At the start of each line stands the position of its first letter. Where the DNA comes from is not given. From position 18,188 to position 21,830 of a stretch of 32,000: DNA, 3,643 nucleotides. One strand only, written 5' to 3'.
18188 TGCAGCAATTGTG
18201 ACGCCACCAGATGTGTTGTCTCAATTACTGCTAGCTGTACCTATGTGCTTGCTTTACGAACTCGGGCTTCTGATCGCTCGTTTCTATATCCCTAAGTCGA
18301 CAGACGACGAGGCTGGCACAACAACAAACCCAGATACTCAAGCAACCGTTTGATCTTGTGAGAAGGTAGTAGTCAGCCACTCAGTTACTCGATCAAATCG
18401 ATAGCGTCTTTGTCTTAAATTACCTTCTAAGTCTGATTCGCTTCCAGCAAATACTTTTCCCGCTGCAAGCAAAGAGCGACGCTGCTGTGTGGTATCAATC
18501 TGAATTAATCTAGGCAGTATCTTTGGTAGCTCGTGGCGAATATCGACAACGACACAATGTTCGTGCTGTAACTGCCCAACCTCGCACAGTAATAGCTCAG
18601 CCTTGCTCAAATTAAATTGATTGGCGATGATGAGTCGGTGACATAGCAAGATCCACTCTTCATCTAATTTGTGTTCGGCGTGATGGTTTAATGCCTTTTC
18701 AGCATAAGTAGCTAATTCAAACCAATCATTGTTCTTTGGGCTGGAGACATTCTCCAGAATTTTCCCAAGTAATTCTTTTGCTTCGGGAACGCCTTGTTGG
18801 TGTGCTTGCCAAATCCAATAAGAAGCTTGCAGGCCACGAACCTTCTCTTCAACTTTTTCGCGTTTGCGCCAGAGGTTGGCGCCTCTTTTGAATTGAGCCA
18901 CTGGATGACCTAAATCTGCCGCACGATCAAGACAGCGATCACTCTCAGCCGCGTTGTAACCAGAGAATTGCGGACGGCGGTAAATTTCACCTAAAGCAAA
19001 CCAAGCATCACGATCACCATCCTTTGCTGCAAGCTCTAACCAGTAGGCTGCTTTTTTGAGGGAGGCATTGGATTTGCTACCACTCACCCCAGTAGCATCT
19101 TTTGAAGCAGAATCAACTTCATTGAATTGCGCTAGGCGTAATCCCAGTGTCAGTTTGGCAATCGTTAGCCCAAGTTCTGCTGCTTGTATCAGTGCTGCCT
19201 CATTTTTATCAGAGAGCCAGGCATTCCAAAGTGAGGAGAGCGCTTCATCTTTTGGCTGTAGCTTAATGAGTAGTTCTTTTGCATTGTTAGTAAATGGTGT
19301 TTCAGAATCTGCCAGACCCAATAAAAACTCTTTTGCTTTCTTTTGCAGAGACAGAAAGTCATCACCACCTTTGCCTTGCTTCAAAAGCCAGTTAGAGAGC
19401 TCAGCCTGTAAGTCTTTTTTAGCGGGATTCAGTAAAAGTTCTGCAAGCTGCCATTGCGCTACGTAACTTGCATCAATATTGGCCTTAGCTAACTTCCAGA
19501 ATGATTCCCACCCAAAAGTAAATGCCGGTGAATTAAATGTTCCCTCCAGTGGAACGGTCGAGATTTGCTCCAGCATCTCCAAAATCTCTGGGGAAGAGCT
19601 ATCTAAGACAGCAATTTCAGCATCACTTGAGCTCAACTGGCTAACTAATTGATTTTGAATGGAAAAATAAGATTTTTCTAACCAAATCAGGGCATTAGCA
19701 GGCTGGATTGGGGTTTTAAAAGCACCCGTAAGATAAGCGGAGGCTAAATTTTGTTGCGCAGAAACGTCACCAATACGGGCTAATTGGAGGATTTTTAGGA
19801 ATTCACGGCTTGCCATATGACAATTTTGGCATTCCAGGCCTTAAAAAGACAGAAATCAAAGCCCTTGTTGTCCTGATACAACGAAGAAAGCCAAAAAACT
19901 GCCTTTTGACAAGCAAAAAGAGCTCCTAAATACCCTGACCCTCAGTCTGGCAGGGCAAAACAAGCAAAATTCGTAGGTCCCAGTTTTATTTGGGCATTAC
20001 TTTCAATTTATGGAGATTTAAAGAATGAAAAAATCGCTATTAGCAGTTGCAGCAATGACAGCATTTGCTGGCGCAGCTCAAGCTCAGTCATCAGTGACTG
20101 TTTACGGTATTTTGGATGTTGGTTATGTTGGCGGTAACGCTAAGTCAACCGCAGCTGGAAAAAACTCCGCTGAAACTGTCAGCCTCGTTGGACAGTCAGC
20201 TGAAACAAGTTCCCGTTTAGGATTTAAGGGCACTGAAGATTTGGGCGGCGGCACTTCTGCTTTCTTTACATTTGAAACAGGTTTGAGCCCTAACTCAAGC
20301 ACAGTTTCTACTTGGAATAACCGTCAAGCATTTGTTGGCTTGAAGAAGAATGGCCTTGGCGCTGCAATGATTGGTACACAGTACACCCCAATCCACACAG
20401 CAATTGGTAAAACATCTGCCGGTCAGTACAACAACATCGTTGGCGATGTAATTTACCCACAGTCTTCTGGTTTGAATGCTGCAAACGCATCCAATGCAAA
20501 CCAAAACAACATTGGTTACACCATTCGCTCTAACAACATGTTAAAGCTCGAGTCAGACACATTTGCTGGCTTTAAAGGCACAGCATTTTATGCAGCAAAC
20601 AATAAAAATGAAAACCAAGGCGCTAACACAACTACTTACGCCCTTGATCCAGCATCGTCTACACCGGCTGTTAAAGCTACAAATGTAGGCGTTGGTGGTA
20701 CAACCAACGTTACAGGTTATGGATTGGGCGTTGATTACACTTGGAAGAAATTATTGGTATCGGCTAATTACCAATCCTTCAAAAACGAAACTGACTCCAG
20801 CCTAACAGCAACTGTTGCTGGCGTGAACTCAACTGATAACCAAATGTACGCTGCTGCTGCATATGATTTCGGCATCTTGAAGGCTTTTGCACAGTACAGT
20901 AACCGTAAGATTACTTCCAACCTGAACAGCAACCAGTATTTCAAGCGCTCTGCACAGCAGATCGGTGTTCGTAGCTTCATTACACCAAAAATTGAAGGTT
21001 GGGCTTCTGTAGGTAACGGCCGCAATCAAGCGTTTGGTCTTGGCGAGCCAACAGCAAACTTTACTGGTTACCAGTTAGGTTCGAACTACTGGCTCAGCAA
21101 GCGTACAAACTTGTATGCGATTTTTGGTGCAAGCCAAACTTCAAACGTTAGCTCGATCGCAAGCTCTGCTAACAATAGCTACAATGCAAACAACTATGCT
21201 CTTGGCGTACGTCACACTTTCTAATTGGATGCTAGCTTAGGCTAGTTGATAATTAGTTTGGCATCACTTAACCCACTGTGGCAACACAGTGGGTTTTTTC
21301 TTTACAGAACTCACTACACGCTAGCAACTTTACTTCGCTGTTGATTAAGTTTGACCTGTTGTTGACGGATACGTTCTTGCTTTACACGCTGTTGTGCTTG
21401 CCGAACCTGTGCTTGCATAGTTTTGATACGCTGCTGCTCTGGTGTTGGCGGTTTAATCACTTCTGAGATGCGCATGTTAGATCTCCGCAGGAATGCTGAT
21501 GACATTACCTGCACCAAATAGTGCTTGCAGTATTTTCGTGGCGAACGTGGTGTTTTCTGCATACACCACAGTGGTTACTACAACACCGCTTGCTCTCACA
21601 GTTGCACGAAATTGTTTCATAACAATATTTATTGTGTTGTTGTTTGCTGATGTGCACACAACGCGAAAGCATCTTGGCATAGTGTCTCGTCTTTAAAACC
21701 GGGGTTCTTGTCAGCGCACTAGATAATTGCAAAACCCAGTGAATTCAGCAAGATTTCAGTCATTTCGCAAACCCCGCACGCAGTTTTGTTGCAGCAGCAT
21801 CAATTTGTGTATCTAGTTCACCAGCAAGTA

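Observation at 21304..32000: Two related islands flank porin 2 in mirror orientation, with both integrases abutting the porin and reading outward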

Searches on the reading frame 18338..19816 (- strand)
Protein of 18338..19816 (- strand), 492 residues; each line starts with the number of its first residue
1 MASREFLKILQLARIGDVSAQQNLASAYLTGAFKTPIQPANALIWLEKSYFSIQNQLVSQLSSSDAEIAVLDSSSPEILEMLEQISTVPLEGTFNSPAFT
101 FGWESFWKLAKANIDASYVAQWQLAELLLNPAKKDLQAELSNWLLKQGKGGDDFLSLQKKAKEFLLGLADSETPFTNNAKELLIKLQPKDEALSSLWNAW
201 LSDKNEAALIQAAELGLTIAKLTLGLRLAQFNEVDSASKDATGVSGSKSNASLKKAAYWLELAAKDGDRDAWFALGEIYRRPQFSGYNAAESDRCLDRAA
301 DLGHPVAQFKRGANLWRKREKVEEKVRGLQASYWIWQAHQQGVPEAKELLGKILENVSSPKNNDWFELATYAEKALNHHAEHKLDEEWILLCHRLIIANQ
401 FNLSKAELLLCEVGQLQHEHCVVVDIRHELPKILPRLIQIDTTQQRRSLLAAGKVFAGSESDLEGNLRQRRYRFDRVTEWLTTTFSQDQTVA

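Call 82: search_protein_families(library=pfam, max_evalue=0.01, proteins=[window:18338-19816:-])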
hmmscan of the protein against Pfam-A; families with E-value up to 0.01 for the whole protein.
window:18338-19816:- (492 aa): 1 family
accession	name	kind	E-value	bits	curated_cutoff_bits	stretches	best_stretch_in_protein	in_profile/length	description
PF08238.18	Sel1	-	1.7e-05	25.6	30.7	0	19-49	2-31/36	Sel1 repeat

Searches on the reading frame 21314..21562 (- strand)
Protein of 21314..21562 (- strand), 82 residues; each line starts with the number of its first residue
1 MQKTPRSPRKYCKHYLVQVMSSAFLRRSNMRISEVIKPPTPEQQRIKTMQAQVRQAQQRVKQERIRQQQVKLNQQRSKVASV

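Call 5: search_protein_families(library=pfam, max_evalue=0.01, proteins=[window:21314-21562:-])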
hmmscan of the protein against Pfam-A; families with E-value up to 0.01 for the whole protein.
window:21314-21562:- (82 aa): 0 families

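Call 6: search_protein_families(library=ncbifam, max_evalue=0.01, proteins=[window:21314-21562:-])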
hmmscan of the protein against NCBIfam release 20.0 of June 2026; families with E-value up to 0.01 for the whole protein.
window:21314-21562:- (82 aa): 1 family
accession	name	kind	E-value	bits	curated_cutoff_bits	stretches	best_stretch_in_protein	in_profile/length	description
TIGR02794.1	tolA_full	equivalog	0.0098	15.2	59.45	1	36-75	66-105/362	cell envelope integrity protein TolA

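Call 12: search_protein_families(library=phrogs, max_evalue=0.01, proteins=[window:21314-21562:-])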
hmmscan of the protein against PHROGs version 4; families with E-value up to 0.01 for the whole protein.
window:21314-21562:- (82 aa): 1 family
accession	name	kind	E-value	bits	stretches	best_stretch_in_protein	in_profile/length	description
phrog_34234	-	unknown function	0.0024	18.5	1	7-76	24-92/150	-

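Call 13: search_protein_families(library=padloc, max_evalue=0.01, proteins=[window:21314-21562:-])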
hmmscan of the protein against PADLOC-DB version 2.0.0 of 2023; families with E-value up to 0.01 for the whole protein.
window:21314-21562:- (82 aa): 0 families

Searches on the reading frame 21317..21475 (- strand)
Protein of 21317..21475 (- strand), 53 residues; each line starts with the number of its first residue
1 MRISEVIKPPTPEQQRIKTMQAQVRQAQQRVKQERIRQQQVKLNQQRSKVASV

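Call 89: search_protein_families(library=pfam, max_evalue=5, proteins=[window:21317-21475:-])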
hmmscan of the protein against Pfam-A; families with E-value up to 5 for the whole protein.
seq(53 aa): 0 families

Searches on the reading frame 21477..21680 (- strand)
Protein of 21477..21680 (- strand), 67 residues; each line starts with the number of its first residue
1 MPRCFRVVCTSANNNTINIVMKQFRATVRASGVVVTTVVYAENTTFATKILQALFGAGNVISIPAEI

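Call 5: search_protein_families(library=pfam, max_evalue=0.01, proteins=[window:21477-21680:-])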
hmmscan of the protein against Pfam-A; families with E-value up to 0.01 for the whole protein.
window:21477-21680:- (67 aa): 0 families

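Call 6: search_protein_families(library=ncbifam, max_evalue=0.01, proteins=[window:21477-21680:-])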
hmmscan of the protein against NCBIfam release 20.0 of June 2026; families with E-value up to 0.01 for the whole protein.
window:21477-21680:- (67 aa): 0 families

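Call 12: search_protein_families(library=phrogs, max_evalue=0.01, proteins=[window:21477-21680:-])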
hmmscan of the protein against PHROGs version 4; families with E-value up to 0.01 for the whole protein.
window:21477-21680:- (67 aa): 1 family
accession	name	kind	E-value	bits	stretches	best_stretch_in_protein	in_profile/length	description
phrog_28551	-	unknown function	0.0012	19.7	1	21-67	1-48/50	-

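Call 13: search_protein_families(library=padloc, max_evalue=0.01, proteins=[window:21477-21680:-])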
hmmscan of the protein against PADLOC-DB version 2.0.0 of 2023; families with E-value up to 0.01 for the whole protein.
window:21477-21680:- (67 aa): 0 families
